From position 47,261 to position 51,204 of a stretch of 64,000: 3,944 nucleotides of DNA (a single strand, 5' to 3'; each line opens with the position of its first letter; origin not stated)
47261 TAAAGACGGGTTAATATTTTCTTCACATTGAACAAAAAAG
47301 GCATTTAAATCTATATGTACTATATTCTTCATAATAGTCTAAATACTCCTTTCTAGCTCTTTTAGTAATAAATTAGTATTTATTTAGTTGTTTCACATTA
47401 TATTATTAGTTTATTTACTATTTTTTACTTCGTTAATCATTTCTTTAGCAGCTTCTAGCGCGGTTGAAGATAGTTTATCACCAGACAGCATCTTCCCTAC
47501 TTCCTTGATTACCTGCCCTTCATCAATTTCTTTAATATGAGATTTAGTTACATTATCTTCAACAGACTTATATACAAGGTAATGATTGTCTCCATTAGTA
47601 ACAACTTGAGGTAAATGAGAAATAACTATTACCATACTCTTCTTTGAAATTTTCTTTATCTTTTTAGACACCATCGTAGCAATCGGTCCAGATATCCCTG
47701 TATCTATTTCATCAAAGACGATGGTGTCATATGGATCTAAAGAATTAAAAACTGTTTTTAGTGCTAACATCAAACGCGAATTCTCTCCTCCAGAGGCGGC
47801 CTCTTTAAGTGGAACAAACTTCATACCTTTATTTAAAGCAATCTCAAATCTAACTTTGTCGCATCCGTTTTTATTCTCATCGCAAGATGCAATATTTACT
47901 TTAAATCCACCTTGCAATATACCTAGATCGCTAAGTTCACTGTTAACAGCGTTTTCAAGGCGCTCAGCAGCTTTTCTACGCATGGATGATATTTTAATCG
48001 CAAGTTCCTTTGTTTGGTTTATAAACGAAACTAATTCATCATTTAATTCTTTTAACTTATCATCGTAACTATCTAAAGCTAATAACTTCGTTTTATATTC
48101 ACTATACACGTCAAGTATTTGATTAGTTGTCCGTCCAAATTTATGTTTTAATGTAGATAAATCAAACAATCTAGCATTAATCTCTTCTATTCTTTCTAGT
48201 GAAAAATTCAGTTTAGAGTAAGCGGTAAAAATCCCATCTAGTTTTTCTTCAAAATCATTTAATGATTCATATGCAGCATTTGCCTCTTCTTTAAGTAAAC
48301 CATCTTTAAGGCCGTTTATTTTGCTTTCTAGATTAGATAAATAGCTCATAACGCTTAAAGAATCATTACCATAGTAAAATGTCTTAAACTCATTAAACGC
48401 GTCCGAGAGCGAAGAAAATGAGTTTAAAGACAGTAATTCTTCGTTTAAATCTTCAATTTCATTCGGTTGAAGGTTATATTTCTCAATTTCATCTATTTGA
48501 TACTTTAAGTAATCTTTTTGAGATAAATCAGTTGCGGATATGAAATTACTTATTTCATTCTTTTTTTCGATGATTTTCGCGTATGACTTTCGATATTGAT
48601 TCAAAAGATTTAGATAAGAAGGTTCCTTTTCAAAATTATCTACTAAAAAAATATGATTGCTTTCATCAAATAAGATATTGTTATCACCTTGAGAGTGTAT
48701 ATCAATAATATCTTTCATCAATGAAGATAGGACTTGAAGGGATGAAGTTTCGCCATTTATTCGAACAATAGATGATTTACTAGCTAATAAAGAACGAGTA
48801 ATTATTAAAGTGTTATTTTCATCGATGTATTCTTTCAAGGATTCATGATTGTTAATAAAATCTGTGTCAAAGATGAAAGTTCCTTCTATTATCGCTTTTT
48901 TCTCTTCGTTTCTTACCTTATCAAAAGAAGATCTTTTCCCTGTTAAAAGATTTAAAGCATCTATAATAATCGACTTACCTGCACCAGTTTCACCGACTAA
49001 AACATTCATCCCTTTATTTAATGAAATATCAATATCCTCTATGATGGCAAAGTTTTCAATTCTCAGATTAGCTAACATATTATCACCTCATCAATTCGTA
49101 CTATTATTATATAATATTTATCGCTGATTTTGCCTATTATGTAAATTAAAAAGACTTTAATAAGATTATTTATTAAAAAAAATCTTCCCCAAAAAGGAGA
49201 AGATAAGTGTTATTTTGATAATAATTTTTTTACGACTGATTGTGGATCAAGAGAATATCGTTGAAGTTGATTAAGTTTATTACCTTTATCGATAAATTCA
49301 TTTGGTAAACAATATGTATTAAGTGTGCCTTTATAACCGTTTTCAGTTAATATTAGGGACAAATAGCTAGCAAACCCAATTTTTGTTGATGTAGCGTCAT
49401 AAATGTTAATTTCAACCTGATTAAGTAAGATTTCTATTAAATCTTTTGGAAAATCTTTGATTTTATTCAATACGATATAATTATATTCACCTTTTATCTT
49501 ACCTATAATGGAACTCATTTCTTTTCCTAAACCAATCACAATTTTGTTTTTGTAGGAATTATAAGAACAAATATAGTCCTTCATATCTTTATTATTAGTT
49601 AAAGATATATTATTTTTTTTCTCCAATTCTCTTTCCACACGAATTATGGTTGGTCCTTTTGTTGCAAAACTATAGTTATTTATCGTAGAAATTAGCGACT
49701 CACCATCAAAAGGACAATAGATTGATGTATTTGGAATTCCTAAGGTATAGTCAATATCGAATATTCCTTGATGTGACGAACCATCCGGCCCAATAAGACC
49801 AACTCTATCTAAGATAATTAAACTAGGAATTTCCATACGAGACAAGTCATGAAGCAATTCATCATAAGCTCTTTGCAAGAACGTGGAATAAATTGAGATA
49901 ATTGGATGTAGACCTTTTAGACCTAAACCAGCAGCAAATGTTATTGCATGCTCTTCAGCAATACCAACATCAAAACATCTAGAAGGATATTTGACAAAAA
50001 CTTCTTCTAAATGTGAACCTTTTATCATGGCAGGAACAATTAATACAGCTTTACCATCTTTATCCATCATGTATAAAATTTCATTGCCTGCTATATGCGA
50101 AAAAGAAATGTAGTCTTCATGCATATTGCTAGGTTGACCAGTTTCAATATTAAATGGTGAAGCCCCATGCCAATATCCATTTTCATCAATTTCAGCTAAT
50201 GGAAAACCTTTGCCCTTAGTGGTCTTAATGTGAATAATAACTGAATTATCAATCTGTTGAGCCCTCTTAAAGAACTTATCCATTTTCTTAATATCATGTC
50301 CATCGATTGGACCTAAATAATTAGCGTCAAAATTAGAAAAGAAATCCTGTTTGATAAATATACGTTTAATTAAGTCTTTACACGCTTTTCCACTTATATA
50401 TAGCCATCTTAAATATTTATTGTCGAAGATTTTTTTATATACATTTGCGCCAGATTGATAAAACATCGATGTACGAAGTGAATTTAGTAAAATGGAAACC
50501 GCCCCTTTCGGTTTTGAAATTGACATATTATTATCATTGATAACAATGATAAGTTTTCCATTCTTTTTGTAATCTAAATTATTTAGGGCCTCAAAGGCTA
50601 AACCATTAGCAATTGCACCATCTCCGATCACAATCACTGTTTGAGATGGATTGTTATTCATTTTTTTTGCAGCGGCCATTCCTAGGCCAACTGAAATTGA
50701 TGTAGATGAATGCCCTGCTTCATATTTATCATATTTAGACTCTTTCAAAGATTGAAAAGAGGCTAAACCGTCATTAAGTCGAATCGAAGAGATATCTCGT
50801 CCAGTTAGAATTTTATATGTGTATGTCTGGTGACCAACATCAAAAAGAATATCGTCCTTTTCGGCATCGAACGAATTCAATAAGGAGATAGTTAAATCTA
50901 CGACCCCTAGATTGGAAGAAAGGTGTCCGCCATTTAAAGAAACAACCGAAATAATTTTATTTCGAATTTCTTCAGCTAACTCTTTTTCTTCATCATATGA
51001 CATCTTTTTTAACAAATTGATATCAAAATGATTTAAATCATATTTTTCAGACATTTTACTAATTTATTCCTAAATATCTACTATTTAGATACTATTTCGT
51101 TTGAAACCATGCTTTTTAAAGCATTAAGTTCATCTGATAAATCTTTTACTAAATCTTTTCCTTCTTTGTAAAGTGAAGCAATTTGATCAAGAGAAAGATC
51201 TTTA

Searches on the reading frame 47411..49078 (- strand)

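Call 48: search_protein_families(library=pfam, proteins=[window:47411-49078:-], max_evalue=0.00001)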
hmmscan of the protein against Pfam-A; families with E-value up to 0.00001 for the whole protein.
window:47411-49078:- (555 aa): 2 families
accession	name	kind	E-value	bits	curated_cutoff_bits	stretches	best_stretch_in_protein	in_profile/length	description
PF02463.25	SMC_N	-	3.7e-20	72.7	40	1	2-505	2-214/220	RecF/RecN/SMC N terminal domain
PF13476.12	AAA_23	-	4.9e-13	50.6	27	1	5-218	2-196/201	AAA domain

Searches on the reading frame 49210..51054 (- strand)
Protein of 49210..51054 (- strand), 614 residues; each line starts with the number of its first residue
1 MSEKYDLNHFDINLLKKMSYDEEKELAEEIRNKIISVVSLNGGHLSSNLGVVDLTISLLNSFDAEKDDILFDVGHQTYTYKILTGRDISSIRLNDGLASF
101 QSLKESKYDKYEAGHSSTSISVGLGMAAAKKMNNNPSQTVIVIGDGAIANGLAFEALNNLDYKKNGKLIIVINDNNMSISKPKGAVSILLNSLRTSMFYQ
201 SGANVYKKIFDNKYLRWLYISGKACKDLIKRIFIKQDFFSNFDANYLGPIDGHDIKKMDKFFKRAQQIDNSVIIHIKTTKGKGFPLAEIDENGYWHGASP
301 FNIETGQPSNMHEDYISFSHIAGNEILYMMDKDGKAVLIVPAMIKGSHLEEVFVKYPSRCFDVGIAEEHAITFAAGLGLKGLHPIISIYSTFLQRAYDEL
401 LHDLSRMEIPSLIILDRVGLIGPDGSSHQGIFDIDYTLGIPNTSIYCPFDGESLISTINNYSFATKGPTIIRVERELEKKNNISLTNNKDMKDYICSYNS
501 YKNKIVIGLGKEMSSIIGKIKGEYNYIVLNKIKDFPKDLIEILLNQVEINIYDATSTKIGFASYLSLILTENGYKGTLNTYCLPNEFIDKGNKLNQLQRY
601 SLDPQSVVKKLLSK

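Call 48: search_protein_families(library=pfam, proteins=[window:49210-51054:-], max_evalue=0.00001)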
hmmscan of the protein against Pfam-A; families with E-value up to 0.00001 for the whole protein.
window:49210-51054:- (614 aa): 4 families
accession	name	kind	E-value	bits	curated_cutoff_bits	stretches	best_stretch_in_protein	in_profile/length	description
PF13292.11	DXP_synthase_N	-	5.1e-89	298.6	21.2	1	14-278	9-274/274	1-deoxy-D-xylulose-5-phosphate synthase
PF02779.29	Transket_pyr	-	1.4e-25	90.4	27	1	317-477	4-171/174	Transketolase, pyrimidine binding domain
PF00676.26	E1_dh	-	2.3e-06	27.2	22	1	115-182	102-168/300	Dehydrogenase E1 component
PF00456.26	Transketolase_N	-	6.8e-06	25.7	22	0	137-200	145-205/334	Transketolase, thiamine diphosphate binding domain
